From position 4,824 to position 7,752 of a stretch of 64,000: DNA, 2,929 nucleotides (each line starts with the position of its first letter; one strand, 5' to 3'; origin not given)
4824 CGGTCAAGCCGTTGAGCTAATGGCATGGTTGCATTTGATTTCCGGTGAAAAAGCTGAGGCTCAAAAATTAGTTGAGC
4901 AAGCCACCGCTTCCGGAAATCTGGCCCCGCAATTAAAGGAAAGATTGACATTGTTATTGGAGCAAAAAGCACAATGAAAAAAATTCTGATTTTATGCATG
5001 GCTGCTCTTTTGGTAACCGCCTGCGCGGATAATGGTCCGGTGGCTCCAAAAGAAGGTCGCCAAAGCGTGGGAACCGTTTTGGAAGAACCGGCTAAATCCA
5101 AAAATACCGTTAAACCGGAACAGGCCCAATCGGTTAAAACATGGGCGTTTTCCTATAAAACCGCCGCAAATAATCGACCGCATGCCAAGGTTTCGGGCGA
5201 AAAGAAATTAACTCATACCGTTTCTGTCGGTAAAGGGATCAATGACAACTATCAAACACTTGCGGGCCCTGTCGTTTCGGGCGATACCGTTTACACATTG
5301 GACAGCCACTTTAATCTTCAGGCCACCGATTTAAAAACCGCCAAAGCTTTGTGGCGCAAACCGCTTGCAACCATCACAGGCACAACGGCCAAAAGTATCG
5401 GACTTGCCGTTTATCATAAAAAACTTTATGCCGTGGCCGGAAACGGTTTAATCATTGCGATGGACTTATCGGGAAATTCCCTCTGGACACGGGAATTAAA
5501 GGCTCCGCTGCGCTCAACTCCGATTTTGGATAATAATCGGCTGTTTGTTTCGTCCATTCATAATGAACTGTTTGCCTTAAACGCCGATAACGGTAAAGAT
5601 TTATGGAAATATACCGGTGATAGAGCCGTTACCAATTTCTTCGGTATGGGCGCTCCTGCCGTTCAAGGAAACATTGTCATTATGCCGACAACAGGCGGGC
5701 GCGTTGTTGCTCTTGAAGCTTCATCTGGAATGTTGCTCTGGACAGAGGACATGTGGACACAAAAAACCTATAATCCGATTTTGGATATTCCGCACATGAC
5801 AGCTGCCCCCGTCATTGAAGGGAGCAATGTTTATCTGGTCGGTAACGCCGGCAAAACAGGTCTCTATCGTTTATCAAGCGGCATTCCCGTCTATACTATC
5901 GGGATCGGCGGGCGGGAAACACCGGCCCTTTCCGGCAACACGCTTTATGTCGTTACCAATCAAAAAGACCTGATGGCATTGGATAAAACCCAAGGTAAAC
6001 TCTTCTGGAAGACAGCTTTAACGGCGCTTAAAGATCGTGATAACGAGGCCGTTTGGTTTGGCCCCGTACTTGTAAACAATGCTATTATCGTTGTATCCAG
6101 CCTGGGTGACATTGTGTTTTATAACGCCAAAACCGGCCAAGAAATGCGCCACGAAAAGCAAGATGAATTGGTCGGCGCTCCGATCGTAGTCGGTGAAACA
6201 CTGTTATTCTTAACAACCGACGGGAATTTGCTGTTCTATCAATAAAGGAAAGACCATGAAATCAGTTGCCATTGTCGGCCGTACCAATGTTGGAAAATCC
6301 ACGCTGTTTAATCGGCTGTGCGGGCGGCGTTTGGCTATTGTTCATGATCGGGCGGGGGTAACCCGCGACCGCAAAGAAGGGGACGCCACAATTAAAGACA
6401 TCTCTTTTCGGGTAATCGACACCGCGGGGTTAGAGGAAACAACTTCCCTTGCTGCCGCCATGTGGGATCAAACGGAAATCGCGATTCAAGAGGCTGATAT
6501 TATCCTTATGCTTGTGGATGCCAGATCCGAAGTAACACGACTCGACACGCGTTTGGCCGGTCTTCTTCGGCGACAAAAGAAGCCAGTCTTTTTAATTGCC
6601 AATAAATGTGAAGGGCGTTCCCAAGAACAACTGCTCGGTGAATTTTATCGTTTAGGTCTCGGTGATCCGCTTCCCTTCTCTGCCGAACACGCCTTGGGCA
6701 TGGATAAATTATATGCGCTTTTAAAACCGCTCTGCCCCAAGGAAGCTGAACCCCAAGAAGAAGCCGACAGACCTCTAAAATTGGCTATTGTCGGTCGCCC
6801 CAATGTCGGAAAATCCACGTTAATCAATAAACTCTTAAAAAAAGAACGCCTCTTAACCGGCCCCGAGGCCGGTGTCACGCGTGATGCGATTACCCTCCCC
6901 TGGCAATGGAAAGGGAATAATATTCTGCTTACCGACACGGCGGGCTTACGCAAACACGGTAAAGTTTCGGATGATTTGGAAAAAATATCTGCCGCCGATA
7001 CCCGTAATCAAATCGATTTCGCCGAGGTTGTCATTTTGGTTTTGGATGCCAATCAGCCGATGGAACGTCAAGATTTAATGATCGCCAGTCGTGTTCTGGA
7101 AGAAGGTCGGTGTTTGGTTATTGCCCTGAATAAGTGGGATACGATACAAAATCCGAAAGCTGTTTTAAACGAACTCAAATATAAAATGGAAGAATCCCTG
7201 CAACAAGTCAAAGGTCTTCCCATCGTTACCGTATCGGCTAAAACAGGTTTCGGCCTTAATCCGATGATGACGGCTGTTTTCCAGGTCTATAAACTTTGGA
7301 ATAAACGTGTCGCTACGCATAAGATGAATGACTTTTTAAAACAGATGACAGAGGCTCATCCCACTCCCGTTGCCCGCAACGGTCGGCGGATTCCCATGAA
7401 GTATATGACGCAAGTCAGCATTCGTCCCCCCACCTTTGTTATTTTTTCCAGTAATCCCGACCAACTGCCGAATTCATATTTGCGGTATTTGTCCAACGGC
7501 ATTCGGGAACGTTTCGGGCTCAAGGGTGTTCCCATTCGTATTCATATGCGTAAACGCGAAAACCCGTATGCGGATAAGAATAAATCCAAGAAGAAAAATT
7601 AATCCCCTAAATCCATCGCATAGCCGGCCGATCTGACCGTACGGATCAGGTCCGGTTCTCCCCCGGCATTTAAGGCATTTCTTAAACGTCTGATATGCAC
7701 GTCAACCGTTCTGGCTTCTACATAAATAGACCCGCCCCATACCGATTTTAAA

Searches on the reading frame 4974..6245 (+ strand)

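Call 81: search_protein_families(library=pfam, proteins=[window:4974-6245:+], max_evalue=0.00001)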
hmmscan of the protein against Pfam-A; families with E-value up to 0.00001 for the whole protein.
window:4974-6245:+ (423 aa): 4 families
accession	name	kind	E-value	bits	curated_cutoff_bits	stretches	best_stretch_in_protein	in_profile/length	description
PF13360.13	PQQ_2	-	4.5e-48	164.4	27.6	2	116-347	6-233/233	Outer membrane protein assembly factor BamB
PF01011.28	PQQ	-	5.4e-17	62.2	26.7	0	177-216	47-86/595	Glucose/ethanol/alcohol dehydrogenase, beta-propeller domain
PF13570.13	Beta-prop_ACSF4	-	1.9e-16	60.8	133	1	111-421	26-326/329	Beta-alanine-activating enzyme, beta-propeller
PF25293.1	Beta-prop_EMC1_N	-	1.4e-06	28.6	34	0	322-381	32-87/219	EMC1 N-terminal beta-propeller domain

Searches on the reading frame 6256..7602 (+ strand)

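Call 81: search_protein_families(library=pfam, proteins=[window:6256-7602:+], max_evalue=0.00001)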
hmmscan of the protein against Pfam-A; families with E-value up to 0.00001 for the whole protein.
window:6256-7602:+ (448 aa): 10 families
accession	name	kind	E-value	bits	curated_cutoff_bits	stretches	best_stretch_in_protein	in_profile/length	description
PF01926.29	MMR_HSR1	-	7.8e-55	184.3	21.9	2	4-117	2-113/113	50S ribosome-binding GTPase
PF14714.11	KH_dom-like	-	9.3e-31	106.4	27.3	1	351-432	1-81/81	KH-domain-like of EngA bacterial GTPase enzymes, C-terminal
PF02421.24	FeoB_N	-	3.2e-29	101.9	27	2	175-340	2-155/156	Ferrous iron transport protein B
PF00009.33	GTP_EFTU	-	5.1e-20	72.3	26.5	1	175-344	5-185/188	Elongation factor Tu GTP binding domain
PF00350.29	Dynamin_N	-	7.4e-18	65.6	27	0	176-214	1-38/168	Dynamin family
PF04548.22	AIG1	-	6.6e-14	52.2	27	1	175-278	2-105/212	AIG1 family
PF08477.19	Roc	-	1.8e-12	47.9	27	1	4-118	2-118/119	Ras of Complex, Roc, domain of DAPkinase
PF00071.28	Ras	-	1.6e-11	44.5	21.6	1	4-125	2-121/162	Ras family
PF03193.22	RsgA_GTPase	-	1e-09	38.9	30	0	3-45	108-147/174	RsgA GTPase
PF00025.27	Arf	-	1.8e-06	28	22.3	0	170-213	11-54/174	ADP-ribosylation factor family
